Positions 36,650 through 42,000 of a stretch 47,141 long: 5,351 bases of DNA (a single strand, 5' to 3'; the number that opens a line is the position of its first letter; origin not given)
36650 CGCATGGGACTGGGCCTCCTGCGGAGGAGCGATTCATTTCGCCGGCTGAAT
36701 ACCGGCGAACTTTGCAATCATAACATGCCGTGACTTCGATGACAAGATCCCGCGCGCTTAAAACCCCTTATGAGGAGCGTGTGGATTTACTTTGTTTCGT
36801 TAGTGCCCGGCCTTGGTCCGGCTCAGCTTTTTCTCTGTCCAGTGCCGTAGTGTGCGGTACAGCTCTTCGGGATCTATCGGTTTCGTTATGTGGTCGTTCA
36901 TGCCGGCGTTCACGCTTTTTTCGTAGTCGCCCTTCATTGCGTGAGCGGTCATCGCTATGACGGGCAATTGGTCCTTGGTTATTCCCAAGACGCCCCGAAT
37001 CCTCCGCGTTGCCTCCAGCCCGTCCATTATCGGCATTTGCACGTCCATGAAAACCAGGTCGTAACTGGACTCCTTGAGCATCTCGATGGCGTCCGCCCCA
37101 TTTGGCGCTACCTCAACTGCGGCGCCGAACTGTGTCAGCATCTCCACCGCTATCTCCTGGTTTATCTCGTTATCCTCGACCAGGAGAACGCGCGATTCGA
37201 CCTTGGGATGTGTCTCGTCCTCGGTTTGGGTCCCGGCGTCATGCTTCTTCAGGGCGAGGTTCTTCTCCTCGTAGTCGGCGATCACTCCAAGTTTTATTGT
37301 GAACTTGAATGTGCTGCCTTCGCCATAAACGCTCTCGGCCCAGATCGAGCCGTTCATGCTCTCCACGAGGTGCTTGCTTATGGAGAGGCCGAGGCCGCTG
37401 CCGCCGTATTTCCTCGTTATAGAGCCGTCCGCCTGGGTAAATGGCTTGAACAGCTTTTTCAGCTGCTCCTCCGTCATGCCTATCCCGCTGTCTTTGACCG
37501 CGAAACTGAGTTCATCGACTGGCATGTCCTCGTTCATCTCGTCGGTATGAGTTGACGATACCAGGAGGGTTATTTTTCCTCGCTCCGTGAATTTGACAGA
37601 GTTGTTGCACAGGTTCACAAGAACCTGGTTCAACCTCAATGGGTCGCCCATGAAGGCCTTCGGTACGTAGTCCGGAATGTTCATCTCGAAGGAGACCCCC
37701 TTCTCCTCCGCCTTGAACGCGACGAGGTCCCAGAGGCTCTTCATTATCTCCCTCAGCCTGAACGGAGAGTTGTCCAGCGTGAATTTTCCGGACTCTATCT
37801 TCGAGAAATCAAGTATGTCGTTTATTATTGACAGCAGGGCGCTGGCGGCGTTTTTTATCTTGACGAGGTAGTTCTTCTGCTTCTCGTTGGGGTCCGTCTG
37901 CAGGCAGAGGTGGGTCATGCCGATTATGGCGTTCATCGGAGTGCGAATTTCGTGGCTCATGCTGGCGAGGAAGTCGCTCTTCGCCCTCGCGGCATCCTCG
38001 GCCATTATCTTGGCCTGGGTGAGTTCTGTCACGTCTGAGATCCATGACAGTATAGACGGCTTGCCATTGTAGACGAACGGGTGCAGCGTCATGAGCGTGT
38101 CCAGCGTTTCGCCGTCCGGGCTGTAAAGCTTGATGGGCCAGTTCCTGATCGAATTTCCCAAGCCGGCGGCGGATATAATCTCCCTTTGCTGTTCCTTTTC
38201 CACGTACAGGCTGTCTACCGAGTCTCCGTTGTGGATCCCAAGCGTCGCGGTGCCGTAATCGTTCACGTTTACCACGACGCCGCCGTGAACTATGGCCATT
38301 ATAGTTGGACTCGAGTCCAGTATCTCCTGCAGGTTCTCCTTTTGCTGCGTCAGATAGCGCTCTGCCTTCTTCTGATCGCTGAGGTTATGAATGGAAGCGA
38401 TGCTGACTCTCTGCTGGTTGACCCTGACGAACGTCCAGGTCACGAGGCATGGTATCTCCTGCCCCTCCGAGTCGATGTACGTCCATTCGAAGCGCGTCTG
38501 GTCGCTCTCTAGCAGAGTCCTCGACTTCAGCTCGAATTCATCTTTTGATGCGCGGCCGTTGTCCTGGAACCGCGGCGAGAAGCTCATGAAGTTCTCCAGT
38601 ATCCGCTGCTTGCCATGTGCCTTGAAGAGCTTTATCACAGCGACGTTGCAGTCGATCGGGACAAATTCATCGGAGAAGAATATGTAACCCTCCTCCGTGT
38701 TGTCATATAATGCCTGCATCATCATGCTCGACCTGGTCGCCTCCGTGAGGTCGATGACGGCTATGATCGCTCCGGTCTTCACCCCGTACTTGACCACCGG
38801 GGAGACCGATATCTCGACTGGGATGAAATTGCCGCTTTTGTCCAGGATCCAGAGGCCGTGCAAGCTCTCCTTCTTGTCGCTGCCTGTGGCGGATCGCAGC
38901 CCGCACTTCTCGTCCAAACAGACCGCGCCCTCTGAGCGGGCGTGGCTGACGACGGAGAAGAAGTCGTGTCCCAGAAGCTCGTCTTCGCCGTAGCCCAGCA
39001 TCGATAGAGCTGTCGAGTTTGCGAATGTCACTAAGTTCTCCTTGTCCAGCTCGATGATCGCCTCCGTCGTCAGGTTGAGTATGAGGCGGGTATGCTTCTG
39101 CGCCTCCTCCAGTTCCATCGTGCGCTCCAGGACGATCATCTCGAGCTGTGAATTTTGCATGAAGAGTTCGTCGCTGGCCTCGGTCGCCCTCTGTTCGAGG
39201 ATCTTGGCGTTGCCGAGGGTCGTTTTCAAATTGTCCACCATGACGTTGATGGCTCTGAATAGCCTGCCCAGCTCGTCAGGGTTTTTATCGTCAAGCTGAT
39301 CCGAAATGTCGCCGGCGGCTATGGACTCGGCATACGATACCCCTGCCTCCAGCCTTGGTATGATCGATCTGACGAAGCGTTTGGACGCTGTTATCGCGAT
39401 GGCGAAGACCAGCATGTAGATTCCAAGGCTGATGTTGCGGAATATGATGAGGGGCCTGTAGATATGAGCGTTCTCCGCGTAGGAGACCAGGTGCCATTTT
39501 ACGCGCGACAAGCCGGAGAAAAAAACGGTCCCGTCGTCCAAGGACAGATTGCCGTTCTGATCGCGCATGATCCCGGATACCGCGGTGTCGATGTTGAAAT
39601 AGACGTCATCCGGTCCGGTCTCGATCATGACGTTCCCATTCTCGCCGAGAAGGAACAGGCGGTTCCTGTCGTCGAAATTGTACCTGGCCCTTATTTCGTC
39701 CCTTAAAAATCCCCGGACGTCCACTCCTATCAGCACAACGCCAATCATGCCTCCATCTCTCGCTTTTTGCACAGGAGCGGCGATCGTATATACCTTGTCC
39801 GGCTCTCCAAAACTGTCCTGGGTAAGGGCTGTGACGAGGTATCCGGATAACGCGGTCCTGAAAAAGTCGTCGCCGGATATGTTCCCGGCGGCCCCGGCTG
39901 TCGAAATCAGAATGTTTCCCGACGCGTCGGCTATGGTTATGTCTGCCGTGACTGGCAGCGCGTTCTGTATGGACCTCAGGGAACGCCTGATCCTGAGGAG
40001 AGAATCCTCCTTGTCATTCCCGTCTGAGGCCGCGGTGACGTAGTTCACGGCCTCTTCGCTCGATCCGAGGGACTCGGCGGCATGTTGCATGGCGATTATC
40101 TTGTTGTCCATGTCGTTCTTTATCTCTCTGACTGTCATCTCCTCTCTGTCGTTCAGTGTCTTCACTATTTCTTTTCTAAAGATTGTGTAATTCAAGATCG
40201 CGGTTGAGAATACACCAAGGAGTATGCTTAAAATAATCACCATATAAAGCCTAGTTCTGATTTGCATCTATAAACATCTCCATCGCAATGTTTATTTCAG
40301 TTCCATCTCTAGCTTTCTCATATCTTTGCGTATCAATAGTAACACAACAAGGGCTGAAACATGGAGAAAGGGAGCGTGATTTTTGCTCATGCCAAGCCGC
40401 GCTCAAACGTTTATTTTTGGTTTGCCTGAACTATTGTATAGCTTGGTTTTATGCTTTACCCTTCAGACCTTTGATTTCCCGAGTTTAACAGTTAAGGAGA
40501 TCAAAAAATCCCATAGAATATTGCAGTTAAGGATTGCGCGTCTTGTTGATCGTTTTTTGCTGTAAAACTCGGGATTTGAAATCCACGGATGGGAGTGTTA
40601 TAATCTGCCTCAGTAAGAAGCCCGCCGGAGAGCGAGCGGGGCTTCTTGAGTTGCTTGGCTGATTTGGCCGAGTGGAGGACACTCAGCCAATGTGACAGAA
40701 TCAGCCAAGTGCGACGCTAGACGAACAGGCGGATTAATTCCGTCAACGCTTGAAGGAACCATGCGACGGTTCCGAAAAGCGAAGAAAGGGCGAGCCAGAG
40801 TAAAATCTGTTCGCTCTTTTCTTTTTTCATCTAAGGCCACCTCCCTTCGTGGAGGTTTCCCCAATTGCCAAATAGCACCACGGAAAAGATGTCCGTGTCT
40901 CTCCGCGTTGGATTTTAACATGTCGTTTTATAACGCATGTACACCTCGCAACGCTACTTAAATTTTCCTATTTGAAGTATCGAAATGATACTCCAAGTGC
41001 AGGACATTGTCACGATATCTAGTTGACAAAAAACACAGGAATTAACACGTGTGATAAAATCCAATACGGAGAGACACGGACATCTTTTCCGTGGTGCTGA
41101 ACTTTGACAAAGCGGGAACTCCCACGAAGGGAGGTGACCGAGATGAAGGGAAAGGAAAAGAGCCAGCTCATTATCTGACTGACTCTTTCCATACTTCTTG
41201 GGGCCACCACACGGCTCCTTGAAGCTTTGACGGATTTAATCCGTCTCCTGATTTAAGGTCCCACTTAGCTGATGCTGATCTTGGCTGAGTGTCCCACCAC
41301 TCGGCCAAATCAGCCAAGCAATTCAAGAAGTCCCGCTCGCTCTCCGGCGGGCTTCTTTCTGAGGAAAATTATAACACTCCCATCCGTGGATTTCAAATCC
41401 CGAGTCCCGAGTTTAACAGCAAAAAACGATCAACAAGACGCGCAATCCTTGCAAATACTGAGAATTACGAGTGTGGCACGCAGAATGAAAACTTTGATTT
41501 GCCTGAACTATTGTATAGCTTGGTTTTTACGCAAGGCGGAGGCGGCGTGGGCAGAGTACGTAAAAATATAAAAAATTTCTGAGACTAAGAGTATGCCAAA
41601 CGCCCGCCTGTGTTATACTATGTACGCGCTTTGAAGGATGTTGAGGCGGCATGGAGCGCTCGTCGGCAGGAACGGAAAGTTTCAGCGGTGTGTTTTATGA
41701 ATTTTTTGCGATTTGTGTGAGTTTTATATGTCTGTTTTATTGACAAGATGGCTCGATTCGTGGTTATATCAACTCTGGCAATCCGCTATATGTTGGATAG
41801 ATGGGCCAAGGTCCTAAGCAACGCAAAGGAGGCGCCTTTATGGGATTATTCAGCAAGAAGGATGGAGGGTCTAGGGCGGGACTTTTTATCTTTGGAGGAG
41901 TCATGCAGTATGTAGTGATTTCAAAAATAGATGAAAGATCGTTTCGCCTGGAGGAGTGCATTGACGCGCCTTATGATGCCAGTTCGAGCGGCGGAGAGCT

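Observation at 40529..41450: Twin, divergently transcribed type I toxin-antitoxin-like modules: 37-aa hydrophobic peptide, SD-sequestering hairpin and convergent antisense promoter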

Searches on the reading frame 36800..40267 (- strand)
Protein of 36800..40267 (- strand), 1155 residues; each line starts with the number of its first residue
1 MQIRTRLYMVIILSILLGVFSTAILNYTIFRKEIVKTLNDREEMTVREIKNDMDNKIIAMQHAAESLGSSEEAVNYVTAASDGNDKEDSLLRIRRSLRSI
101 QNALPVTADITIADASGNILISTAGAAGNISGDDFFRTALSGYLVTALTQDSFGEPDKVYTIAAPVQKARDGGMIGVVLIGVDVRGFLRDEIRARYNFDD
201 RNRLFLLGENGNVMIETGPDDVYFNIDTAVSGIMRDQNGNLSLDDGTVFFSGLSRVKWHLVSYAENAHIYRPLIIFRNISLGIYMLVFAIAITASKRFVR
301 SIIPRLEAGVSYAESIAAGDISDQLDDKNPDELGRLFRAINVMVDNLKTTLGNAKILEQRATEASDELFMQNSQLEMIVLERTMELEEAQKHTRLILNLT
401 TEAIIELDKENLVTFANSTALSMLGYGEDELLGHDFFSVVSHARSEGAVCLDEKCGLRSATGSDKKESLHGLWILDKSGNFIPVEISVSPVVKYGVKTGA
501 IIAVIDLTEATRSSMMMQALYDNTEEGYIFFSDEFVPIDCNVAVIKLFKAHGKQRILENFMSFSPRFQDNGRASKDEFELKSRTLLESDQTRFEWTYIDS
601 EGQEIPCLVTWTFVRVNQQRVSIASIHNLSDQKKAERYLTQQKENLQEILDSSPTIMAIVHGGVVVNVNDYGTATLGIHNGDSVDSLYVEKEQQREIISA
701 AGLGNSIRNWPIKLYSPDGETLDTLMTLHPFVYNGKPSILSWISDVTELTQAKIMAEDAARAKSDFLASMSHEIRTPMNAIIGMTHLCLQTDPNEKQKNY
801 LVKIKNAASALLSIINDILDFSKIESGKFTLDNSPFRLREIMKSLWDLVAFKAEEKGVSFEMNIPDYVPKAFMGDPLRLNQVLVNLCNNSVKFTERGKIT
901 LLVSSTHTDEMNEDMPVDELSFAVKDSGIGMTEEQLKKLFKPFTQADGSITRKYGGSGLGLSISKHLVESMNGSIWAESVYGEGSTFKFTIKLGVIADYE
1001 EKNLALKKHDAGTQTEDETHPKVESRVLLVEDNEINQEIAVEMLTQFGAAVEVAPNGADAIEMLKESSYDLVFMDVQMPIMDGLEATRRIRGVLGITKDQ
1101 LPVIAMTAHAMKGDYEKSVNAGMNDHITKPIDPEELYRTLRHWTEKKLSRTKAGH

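Call 11: search_protein_families(library=pfam, proteins=[window:36800-40267:-], max_evalue=0.01)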
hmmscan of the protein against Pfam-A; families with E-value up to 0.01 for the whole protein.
window:36800-40267:- (1155 aa): 10 families
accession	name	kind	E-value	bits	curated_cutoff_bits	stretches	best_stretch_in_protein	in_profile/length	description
PF00072.30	Response_reg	-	7.5e-29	100.6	30.2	1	1027-1140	1-110/111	Response regulator receiver domain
PF02518.31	HATPase_c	-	3.4e-28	98.7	26.4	1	874-993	1-109/111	Histidine kinase-, DNA gyrase B-, and HSP90-like ATPase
PF00512.31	HisKA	-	1.1e-21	77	26.9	1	762-827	1-66/66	His Kinase A (phospho-acceptor) domain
PF13426.13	PAS_9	-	9.8e-17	61.6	27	1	403-509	3-103/103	PAS domain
PF00989.32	PAS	-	4.6e-11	43.2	22.6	1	392-506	2-112/113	PAS fold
PF02743.24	dCache_1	-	1.6e-08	34.9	45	1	45-216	14-182/240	Cache domain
PF13188.13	PAS_8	-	1.8e-08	34.4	21.8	1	394-436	4-46/65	PAS domain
PF00672.30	HAMP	-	2e-08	34.9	25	1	311-348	15-52/53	HAMP domain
PF08448.16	PAS_4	-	0.00022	21.9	23.1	0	400-510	4-108/110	PAS fold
PF13589.12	HATPase_c_3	-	0.0043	17.5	25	0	879-965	3-81/137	Histidine kinase-, DNA gyrase B-, and HSP90-like ATPase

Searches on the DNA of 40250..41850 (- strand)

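Call 5: search_rna_families(source=window, start=40250, end=41850, threshold=evalue, max_evalue=10)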
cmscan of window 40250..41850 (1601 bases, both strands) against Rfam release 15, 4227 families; matches with E-value up to 10: 8.
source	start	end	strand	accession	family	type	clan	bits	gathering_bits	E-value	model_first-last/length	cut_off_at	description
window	40890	41082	-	RF04133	MIR2646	Gene; miRNA;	-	21.3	245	0.062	1-256/256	no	MIR2646 microRNA precursor family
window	40652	40709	-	RF03973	mir-5615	Gene; miRNA;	-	18.6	82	1.9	1-61/61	no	mir-5615 microRNA precursor family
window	41273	41315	-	RF03852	mir-610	Gene; miRNA;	-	17.3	90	2.7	1-75/75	no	mir-610 microRNA precursor family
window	41153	41239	-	RF00506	Thr_leader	Cis-reg; leader;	-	16.9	55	4.1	1-118/118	no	Threonine operon leader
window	40471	40584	+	RF04157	MIR9486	Gene; miRNA;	-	16.7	100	4.5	1-119/119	no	MIR9486 microRNA precursor family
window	41069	41189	+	RF00166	PrrB_RsmZ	Gene; sRNA;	CL00106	14.8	44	1.3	1-133/133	no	PrrB/RsmZ RNA family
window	41105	41220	+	RF02158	NPPA-AS1_3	Gene; lncRNA;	-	14.1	55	3.4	1-108/108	no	NPPA antisense RNA 1 conserved region 3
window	40892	41080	+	RF04133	MIR2646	Gene; miRNA;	-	14.1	245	4.3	1-256/256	no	MIR2646 microRNA precursor family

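Call 42: search_dna_similar(query=window:40529-40920:-, collection=plasmids, mode=distant, max_evalue=0.01)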
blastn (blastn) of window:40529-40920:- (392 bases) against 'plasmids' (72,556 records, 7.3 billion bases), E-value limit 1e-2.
No match.

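Call 43: search_dna_similar(query=window:40529-40920:-, collection=phages, mode=distant, max_evalue=0.01)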
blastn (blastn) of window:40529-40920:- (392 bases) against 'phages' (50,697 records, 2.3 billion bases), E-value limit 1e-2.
No match.

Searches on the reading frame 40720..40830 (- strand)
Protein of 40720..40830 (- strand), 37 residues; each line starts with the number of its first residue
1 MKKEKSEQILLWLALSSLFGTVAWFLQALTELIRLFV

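Call 11: search_protein_families(library=pfam, proteins=[window:40720-40830:-], max_evalue=0.01)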
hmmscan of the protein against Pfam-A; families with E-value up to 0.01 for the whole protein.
seq(37 aa): 0 families

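Call 12: search_protein_families(library=ncbifam, proteins=[window:40720-40830:-], max_evalue=10)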
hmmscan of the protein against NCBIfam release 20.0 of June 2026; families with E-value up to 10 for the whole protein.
seq(37 aa): 0 families

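Call 41: search_protein_representatives(protein=window:40720-40830:-)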
Query: 37 residues. Proteins with E-value up to 0.001 (for the whole library): 4; up to 1e-10: 0; up to 1e-30: 0. The best 4 are listed.
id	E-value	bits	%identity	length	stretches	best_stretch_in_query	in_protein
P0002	1.4e-08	49.0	75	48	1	2-37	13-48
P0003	3.7e-07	44.7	73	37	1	1-37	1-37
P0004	8.8e-06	40.6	60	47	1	2-36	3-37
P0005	9.1e-04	34.5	51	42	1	3-37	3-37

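Call 45: find_encoding_contigs(protein=P0002, flank=5000, max_places=6)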
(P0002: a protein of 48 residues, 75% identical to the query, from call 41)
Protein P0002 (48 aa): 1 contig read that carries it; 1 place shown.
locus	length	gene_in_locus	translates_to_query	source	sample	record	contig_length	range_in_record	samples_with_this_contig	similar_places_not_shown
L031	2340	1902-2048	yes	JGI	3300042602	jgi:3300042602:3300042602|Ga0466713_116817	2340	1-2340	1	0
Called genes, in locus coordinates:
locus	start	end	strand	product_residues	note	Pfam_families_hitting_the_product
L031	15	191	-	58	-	-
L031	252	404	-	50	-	-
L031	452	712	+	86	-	-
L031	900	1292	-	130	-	-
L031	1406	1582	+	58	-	-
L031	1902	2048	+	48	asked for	-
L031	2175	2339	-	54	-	?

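Call 46: find_encoding_contigs(protein=P0003, flank=5000, max_places=6)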
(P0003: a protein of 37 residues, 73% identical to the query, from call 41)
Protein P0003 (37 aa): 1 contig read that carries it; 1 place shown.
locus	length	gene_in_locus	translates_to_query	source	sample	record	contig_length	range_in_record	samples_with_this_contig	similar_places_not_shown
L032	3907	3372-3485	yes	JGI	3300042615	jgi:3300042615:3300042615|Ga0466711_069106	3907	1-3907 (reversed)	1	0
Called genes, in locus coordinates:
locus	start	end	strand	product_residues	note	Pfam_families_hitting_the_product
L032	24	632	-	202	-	-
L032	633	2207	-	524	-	-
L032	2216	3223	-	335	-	-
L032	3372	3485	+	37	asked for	-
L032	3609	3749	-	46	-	-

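Call 47: find_encoding_contigs(protein=P0004, flank=5000, max_places=6)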
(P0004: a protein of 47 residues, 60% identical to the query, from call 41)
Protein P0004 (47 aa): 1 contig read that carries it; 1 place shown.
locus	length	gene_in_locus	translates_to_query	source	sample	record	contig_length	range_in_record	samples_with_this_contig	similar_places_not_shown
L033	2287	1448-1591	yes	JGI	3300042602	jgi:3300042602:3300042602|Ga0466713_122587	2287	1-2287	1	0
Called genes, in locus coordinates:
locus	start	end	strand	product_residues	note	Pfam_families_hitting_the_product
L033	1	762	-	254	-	?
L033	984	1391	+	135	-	PF15970:HicB-like_2 (faint), PF15919:HicB_lk_antitox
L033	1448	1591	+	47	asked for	-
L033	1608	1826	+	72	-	PF07927:HicA_toxin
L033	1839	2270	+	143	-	PF15919:HicB_lk_antitox, PF15970:HicB-like_2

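Call 48: find_encoding_contigs(protein=P0005, flank=5000, max_places=6)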
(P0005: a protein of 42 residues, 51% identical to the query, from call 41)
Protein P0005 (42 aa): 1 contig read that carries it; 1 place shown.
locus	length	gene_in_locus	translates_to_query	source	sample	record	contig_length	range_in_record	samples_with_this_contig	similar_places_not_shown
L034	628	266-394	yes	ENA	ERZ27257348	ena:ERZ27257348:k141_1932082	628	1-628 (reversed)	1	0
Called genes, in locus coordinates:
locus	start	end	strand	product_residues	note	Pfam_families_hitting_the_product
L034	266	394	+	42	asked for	-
